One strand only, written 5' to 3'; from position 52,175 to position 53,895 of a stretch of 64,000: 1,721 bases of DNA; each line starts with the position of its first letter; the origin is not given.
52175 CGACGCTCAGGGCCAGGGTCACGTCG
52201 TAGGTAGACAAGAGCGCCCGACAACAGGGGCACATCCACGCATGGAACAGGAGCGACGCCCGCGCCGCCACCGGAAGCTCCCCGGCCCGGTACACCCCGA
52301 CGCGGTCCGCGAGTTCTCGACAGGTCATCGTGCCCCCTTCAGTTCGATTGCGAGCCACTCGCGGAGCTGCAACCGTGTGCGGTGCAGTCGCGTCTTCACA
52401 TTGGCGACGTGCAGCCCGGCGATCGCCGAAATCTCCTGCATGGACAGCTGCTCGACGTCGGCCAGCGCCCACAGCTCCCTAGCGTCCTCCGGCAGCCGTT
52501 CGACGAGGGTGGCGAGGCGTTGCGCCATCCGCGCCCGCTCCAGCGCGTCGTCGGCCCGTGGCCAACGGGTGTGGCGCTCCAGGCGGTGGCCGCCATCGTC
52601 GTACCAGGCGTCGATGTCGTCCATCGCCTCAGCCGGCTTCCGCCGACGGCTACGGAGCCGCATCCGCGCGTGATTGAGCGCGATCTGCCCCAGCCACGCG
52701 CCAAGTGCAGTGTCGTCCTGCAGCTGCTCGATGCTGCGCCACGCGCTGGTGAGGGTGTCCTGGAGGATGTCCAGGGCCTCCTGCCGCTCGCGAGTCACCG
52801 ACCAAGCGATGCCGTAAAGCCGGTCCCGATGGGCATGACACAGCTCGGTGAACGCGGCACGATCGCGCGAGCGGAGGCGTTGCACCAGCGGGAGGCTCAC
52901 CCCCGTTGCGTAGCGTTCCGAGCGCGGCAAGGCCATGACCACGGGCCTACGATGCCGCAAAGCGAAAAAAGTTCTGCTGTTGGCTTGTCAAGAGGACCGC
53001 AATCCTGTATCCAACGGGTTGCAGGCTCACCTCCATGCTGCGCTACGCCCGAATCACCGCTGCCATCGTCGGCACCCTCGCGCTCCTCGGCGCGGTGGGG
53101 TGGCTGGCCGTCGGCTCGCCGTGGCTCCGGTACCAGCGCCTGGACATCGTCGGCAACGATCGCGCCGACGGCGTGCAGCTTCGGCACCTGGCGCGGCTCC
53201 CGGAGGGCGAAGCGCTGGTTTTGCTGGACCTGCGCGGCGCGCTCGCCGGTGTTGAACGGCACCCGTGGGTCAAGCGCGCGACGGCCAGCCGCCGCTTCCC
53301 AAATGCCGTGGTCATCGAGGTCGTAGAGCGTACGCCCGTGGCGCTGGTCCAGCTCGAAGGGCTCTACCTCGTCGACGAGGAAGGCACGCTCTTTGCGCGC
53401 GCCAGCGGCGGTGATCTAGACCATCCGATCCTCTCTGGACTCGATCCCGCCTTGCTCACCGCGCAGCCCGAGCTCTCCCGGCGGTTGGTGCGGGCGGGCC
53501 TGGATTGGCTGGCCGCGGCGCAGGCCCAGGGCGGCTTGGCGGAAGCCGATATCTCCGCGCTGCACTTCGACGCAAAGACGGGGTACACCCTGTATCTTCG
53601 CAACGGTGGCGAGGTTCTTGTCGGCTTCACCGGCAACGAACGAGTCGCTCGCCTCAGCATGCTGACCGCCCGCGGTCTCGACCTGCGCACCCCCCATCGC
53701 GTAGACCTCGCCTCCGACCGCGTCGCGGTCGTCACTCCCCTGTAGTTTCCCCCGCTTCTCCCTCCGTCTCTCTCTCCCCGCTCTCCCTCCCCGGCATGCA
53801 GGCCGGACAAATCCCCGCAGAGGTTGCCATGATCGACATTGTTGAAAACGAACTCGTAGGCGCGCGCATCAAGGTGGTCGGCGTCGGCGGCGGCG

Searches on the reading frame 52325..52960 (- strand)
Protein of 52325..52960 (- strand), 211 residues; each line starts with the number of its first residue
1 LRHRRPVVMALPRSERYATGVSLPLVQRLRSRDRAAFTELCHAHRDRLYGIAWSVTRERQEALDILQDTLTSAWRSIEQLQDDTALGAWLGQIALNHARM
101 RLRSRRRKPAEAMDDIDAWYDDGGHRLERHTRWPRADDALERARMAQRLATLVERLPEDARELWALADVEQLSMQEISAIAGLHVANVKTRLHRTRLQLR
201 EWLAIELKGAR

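Call 98: search_protein_families(library=pfam, proteins=[window:52325-52960:-], max_evalue=0.0001)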
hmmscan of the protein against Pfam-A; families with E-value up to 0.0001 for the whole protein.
window:52325-52960:- (211 aa): 2 families
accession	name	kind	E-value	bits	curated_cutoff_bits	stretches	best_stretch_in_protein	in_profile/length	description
PF04542.20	Sigma70_r2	-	2.9e-12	46.6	24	1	42-107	3-70/71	Sigma-70 region 2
PF08281.18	Sigma70_r4_2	-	8.2e-11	41.8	25.7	1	147-199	2-54/54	Sigma-70, region 4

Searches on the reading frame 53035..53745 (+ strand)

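Call 39: search_protein_families(library=pfam, proteins=[window:53035-53745:+], max_evalue=0.00001)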
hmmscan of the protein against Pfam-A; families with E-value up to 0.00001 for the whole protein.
window:53035-53745:+ (236 aa): 2 families
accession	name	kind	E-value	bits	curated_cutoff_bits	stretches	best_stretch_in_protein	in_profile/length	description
PF08478.15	POTRA_1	-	2.7e-10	40.8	23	1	35-99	5-69/69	POTRA domain, FtsQ-type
PF03799.20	FtsQ_DivIB_C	-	2.6e-07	31.9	21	1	103-225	1-113/114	Cell division protein FtsQ/DivIB, C-terminal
